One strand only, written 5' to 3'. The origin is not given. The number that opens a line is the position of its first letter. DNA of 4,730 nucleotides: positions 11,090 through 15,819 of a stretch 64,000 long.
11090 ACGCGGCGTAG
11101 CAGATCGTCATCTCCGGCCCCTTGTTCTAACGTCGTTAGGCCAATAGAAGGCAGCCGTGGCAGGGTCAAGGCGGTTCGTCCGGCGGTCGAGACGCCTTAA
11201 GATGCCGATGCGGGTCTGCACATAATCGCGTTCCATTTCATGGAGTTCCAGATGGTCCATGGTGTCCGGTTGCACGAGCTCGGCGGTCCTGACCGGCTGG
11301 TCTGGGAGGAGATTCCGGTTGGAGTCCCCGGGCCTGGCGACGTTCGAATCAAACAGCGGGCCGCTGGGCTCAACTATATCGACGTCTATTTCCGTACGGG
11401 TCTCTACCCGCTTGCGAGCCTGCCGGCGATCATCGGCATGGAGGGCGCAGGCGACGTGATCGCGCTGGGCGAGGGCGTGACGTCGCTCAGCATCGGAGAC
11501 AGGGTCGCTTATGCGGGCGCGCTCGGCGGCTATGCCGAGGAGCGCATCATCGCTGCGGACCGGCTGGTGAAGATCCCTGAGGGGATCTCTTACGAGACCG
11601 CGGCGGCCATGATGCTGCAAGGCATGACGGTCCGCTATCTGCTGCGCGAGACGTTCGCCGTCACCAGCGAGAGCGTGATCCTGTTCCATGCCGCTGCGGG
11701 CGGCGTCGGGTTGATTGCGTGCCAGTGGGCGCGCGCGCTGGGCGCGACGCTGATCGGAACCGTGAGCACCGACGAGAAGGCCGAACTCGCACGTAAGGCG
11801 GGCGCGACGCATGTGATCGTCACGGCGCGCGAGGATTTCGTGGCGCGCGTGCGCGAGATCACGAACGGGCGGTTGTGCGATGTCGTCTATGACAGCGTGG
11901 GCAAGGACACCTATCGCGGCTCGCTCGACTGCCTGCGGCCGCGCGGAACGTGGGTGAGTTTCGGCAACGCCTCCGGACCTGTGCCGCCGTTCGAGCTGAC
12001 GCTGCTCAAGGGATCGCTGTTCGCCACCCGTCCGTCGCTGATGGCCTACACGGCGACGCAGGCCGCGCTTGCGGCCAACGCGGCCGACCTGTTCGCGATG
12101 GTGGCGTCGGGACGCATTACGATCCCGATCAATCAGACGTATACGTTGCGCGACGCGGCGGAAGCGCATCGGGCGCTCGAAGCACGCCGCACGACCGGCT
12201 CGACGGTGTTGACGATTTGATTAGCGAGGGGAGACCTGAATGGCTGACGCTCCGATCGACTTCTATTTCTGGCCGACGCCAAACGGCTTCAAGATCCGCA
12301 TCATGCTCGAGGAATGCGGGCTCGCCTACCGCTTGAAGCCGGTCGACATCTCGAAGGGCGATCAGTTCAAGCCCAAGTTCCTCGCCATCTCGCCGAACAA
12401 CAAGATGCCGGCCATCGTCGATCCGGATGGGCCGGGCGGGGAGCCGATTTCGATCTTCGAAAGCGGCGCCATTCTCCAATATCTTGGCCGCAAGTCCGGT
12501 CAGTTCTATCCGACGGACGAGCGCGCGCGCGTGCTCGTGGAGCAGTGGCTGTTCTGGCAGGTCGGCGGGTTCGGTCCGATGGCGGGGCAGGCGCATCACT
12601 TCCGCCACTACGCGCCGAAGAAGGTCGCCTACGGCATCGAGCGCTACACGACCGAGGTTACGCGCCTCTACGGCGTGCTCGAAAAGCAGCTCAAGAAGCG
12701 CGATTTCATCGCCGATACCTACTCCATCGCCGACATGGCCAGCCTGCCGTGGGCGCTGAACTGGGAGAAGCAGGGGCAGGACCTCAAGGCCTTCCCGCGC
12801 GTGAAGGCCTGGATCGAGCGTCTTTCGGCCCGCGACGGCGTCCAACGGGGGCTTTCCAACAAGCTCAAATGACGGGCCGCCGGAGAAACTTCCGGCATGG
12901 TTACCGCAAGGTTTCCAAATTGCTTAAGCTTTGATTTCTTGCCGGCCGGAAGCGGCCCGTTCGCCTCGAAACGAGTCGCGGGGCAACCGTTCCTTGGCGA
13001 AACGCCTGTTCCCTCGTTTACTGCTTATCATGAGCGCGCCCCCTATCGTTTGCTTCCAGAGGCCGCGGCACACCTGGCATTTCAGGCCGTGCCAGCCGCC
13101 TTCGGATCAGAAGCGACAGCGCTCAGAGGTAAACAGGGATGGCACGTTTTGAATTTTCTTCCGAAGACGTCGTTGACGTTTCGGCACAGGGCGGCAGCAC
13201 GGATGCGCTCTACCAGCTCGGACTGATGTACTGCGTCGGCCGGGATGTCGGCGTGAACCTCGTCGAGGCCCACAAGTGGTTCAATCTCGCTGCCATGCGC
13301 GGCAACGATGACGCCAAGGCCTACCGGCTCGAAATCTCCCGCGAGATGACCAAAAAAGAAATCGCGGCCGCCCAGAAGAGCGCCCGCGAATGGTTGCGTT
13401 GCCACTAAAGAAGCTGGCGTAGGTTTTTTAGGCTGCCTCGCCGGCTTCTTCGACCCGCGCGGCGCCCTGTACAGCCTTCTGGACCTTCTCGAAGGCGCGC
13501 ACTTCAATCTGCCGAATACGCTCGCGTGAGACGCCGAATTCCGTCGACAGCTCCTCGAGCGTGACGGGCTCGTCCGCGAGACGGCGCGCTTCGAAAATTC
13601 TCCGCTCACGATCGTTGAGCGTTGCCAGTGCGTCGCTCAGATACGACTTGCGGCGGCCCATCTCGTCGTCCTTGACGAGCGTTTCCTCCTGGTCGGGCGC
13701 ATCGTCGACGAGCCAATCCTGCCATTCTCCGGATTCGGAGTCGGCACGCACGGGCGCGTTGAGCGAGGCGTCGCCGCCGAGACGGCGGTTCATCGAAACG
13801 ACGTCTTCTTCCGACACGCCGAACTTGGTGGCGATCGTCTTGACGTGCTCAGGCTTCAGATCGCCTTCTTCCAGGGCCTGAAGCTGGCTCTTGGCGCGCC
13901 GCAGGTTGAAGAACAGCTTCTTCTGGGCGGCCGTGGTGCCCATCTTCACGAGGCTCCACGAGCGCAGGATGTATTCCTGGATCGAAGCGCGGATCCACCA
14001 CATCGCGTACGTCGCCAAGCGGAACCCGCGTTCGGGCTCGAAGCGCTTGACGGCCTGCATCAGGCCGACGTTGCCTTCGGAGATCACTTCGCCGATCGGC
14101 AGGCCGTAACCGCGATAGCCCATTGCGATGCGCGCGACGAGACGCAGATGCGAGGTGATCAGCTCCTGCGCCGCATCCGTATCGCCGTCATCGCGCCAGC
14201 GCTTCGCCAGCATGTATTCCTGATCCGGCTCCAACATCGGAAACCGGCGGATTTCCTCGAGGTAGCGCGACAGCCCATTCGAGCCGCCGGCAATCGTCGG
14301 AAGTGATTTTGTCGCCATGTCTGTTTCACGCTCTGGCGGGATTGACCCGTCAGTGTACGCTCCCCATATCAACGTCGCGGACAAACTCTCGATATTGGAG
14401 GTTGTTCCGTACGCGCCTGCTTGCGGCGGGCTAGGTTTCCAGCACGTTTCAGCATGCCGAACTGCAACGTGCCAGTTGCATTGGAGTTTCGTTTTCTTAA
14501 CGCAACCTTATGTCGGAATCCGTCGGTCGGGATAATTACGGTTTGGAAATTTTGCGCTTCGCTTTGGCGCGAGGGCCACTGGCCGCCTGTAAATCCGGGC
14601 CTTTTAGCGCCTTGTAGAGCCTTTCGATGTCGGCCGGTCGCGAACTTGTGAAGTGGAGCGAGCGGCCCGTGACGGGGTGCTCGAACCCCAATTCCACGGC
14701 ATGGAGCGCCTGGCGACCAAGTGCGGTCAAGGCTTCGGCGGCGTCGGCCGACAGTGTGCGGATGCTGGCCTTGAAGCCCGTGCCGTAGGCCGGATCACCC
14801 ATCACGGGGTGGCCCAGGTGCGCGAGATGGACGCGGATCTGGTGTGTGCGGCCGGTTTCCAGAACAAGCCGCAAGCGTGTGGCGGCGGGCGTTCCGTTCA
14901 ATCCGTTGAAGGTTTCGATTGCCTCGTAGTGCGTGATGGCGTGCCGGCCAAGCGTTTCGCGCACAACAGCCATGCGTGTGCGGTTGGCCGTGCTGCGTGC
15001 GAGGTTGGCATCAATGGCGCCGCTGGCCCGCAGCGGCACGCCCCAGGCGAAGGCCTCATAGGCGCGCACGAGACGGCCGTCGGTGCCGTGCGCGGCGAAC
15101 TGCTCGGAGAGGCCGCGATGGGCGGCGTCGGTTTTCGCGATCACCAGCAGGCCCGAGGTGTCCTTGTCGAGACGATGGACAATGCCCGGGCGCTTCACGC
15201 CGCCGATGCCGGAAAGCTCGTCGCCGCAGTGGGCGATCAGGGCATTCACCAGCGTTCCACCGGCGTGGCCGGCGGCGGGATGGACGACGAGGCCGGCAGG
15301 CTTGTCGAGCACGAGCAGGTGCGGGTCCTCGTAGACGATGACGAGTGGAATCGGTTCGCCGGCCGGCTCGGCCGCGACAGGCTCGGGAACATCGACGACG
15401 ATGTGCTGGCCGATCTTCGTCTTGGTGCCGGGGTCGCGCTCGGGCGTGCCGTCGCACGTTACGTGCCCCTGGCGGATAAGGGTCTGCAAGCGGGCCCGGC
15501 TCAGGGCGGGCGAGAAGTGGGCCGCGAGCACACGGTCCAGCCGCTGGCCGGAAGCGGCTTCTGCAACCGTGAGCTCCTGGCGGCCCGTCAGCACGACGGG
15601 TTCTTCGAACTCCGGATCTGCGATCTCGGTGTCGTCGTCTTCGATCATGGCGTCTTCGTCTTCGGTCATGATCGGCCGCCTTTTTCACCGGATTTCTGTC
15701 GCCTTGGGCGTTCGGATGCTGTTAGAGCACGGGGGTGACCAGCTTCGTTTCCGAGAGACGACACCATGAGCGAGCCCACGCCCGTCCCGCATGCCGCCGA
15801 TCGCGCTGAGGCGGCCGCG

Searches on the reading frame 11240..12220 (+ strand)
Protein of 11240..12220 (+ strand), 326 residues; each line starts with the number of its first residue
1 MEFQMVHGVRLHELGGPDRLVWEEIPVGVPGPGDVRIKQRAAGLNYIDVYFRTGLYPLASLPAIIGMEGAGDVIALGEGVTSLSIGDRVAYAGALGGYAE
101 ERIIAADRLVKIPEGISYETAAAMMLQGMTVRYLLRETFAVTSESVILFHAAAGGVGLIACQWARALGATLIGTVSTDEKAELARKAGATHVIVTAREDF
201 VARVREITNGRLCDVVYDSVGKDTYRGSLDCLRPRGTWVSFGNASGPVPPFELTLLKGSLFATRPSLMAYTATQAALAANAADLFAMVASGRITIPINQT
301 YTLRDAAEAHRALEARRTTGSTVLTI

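Call 84: search_protein_families(library=pfam, proteins=[window:11240-12220:+])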
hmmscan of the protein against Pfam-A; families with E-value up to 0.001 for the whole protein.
window:11240-12220:+ (326 aa): 3 families
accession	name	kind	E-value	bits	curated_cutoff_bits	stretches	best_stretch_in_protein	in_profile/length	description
PF00107.32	ADH_zinc_N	-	1.2e-27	96.8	31.8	1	155-254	1-100/129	Zinc-binding dehydrogenase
PF13602.12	ADH_zinc_N_2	-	1.3e-22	81.6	27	1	188-324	2-134/134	Zinc-binding dehydrogenase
PF08240.17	ADH_N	-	6.1e-18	65.4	23.5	1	31-114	1-104/104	Alcohol dehydrogenase GroES-like domain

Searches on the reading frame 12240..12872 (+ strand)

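Call 85: search_protein_families(library=pfam, proteins=[window:12240-12872:+])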
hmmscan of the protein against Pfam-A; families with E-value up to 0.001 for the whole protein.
window:12240-12872:+ (210 aa): 6 families
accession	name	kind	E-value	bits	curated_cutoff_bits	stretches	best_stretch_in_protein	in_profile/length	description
PF13409.12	GST_N_2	-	1.9e-13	51.2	25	1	14-84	3-69/70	Glutathione S-transferase, N-terminal domain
PF02798.26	GST_N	-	1.9e-13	51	20.9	1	9-83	6-75/76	Glutathione S-transferase, N-terminal domain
PF13417.12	GST_N_3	-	1.3e-10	41.9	22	1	13-86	6-71/75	Glutathione S-transferase, N-terminal domain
PF00043.30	GST_C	-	9.2e-08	32.7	20.7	1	137-199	28-93/93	Glutathione S-transferase, C-terminal domain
PF13410.11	GST_C_2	-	3e-05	24.5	24.9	1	133-194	4-69/69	Glutathione S-transferase, C-terminal domain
PF14497.11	GST_C_3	-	0.00035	21.2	21.6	1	135-202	26-98/104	Glutathione S-transferase, C-terminal domain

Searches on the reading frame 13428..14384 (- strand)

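Call 85: search_protein_families(library=pfam, proteins=[window:13428-14384:-])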
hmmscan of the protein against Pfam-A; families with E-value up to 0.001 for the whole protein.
window:13428-14384:- (318 aa): 5 families
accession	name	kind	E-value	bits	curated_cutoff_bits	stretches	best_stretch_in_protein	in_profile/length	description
PF04542.20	Sigma70_r2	-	3.8e-18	65.5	24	1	75-143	1-69/71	Sigma-70 region 2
PF04545.22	Sigma70_r4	-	5.8e-18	64.6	24.1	1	252-303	1-50/50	Sigma-70, region 4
PF00140.25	Sigma70_r1_2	-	1.2e-07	32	22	1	39-65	4-30/34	Sigma-70 factor, region 1.2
PF08279.18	HTH_11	-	0.00062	20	25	0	259-291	1-33/55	HTH domain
PF21476.4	PF0610-like_N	-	0.00083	20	33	0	267-289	8-30/50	PF0610-like, N-terminal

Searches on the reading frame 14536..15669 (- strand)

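Call 85: search_protein_families(library=pfam, proteins=[window:14536-15669:-])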
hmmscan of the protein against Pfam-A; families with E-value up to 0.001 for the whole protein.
window:14536-15669:- (377 aa): 2 families
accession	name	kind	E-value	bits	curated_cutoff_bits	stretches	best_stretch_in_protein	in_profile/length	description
PF00849.27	PseudoU_synth_2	-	5e-27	95.4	26.8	1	117-284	1-152/152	RNA pseudouridylate synthase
PF01479.30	S4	-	1.5e-07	31.4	22.8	1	42-88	1-46/48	S4 domain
